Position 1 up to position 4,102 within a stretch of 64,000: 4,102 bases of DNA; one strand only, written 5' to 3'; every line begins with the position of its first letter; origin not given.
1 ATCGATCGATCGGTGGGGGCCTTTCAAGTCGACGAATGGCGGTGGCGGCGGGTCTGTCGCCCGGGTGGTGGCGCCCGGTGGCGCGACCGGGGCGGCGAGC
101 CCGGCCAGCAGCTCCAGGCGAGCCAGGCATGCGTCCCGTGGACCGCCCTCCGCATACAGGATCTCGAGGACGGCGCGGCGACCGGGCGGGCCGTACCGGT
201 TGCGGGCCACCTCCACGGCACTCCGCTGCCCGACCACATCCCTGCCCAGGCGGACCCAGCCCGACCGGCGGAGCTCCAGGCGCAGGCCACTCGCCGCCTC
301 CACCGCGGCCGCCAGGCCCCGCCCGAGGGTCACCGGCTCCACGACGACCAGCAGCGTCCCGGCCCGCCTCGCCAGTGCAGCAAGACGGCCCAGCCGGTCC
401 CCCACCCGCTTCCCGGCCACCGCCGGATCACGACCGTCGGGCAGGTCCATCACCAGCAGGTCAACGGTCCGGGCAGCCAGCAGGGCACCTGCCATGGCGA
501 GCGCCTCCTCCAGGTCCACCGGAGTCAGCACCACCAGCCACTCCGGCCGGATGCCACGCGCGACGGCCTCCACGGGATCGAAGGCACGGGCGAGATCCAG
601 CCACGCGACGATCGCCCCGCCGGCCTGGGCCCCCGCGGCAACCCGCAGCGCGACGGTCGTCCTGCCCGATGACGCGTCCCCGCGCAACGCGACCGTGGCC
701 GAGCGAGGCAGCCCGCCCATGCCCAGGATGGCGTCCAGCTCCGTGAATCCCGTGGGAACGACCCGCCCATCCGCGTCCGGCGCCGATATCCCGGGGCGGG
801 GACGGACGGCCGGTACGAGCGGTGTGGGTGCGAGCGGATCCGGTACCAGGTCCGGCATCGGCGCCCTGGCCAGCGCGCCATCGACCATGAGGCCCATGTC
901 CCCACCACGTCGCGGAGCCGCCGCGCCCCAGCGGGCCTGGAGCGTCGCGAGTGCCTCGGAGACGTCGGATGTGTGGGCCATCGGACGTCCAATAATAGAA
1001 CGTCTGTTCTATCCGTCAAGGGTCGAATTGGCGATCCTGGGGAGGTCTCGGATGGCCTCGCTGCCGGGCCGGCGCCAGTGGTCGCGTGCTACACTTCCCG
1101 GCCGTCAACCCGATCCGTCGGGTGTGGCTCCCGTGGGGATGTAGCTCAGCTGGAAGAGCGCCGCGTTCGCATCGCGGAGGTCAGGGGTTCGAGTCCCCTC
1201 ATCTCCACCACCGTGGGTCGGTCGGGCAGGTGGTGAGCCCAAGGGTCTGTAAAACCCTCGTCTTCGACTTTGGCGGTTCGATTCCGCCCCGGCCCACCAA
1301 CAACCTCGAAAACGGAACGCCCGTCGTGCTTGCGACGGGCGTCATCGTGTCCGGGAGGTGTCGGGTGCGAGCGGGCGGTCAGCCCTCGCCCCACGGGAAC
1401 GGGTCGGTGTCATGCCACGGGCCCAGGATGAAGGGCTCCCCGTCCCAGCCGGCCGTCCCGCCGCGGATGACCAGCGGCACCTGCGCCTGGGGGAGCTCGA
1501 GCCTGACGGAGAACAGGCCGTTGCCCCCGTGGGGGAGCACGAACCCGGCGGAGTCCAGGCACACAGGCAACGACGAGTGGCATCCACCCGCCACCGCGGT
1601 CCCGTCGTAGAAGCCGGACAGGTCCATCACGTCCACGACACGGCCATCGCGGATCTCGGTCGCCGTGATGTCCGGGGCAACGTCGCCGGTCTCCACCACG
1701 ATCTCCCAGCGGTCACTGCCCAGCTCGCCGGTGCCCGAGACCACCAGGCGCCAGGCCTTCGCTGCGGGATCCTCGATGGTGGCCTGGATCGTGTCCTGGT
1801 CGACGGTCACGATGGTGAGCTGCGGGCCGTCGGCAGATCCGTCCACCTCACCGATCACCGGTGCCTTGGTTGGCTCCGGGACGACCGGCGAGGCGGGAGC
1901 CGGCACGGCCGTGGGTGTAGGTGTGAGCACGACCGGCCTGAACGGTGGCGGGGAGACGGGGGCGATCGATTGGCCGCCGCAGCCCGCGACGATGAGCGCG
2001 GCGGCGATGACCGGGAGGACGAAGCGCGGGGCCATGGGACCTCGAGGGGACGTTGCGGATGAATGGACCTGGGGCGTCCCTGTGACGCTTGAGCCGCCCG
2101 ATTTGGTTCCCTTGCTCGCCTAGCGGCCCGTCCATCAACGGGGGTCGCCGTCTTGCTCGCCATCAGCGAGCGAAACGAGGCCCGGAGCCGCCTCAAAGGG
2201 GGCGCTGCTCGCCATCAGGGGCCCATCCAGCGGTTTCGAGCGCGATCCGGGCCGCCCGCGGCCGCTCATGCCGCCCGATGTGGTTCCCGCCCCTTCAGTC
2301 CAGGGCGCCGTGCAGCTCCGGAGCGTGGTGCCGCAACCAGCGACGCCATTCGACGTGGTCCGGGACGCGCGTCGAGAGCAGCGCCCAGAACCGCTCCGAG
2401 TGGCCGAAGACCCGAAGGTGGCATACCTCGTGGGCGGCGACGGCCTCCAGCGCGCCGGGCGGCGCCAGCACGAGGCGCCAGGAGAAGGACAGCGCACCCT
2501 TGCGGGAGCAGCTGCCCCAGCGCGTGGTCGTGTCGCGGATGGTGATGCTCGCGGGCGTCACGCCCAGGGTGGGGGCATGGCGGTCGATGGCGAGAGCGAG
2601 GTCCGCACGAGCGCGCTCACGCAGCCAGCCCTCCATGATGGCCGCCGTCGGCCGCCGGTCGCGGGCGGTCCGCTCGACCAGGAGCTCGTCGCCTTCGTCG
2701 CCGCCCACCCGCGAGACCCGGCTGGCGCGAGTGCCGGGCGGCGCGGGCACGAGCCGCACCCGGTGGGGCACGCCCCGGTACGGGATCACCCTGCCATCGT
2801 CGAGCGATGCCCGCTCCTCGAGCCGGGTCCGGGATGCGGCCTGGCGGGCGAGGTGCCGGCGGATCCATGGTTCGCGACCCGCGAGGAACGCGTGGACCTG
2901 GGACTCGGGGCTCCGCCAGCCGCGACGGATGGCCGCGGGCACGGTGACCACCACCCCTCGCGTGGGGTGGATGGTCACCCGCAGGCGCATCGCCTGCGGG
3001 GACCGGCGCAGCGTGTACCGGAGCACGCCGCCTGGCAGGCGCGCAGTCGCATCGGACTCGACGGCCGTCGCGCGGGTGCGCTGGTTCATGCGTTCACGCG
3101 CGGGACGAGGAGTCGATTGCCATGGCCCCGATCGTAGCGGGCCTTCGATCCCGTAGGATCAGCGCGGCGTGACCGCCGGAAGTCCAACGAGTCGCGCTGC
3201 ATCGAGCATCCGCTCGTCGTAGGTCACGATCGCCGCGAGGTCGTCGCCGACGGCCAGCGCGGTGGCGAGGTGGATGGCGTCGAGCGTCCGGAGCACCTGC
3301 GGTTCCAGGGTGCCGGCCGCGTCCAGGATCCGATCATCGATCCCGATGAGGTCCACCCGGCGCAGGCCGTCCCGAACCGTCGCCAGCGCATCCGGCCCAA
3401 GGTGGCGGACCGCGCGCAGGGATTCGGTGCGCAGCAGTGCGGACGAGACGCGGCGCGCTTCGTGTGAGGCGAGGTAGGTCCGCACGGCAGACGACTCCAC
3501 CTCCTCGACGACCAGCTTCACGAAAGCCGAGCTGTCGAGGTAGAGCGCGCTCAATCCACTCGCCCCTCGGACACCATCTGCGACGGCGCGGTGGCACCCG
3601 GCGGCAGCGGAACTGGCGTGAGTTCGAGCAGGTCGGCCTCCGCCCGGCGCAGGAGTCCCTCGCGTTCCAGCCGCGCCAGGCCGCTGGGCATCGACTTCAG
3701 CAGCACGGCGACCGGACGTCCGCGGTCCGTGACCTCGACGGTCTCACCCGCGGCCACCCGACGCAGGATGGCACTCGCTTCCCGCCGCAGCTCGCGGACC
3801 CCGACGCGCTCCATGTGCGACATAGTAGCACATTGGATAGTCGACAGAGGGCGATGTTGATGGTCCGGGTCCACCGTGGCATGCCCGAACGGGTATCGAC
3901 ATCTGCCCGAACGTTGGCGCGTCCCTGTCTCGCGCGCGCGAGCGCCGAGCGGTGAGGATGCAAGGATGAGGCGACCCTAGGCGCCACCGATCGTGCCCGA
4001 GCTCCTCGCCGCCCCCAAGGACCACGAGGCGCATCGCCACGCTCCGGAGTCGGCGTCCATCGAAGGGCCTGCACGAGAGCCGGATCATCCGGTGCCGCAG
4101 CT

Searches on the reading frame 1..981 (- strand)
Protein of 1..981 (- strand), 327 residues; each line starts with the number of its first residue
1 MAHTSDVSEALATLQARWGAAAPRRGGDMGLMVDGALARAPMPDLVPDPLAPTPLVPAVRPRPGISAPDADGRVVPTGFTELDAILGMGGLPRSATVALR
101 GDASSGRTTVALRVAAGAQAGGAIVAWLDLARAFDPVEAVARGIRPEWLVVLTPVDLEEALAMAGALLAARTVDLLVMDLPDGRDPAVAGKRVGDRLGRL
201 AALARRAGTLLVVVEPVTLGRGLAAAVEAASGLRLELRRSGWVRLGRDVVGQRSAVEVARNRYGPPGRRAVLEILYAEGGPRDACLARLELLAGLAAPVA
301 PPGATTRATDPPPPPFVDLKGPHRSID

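Call 18: search_protein_families(library=pfam, proteins=[window:1-981:-], max_evalue=0.01)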
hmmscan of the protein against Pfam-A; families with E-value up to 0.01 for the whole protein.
window:1-981:- (327 aa): 3 families
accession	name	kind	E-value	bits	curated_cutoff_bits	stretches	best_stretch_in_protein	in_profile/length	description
PF00154.27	RecA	-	1.4e-26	94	27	2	73-179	31-137/262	recA bacterial DNA recombination protein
PF06745.19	ATPase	-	0.00087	19.2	26.6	1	75-113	1-38/231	KaiC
PF13191.12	AAA_16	-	0.0015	19.5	32.6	1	82-215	12-139/167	AAA ATPase domain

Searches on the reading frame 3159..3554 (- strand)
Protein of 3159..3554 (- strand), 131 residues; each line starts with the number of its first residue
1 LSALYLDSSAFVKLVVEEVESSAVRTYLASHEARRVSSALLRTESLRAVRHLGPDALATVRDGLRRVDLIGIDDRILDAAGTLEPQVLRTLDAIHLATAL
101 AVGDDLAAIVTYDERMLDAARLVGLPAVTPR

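Call 4: search_protein_families(library=pfam, proteins=[window:3159-3554:-], max_evalue=1)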
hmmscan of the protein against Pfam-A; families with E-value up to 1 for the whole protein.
window:3159-3554:- (131 aa): 2 families
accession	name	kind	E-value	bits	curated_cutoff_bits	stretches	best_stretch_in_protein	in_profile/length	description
PF01850.27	PIN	-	1.8e-11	45.1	23.6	1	5-121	2-119/120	PIN domain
PF25748.1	Herpes_ORF30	-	0.059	13.3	27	1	15-112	65-164/210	Ictalurid herpesvirus ORF30 protein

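Call 5: search_protein_families(library=ncbifam, proteins=[window:3159-3554:-], max_evalue=1)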
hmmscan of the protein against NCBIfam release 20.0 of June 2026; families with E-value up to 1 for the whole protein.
window:3159-3554:- (131 aa): 0 families

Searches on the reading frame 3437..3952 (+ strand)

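Call 4: search_protein_families(library=pfam, proteins=[window:3437-3952:+], max_evalue=1)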
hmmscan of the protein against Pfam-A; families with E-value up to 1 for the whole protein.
window:3437-3952:+ (172 aa): 1 family
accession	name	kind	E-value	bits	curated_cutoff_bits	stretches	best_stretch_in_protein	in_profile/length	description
PF09707.15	Cas_Cas2CT1978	-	0.049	14.2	24.7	1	56-104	38-85/86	CRISPR-associated protein (Cas_Cas2CT1978)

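Call 5: search_protein_families(library=ncbifam, proteins=[window:3437-3952:+], max_evalue=1)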
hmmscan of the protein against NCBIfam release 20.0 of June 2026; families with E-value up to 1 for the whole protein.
window:3437-3952:+ (172 aa): 0 families

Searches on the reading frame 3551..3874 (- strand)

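Call 4: search_protein_families(library=pfam, proteins=[window:3551-3874:-], max_evalue=1)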
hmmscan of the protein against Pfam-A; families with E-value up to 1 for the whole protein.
window:3551-3874:- (107 aa): 3 families
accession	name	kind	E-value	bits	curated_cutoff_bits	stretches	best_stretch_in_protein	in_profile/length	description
PF02604.26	PhdYeFM_antitox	-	2.2e-08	34.2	29.8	1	21-59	1-40/74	Antitoxin Phd_YefM, type II toxin-antitoxin system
PF22667.2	Lon_lid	-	0.08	13.1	27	1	25-42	29-46/57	Lon protease AAA+ ATPase lid domain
PF08239.17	SH3_3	-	0.2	12.3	27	1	26-51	5-30/54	Bacterial SH3 domain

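Call 5: search_protein_families(library=ncbifam, proteins=[window:3551-3874:-], max_evalue=1)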
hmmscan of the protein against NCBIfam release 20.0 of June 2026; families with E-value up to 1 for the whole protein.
window:3551-3874:- (107 aa): 2 families
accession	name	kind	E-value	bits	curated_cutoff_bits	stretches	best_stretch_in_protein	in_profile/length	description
TIGR01552.1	phd_fam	subfamily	5.8e-09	35.2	20.8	1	24-59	2-37/53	type II toxin-antitoxin system prevent-host-death family antitoxin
TIGR02337.1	HpaR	equivalog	0.021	14.6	121.2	1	35-80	32-77/130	homoprotocatechuate degradation operon regulator HpaR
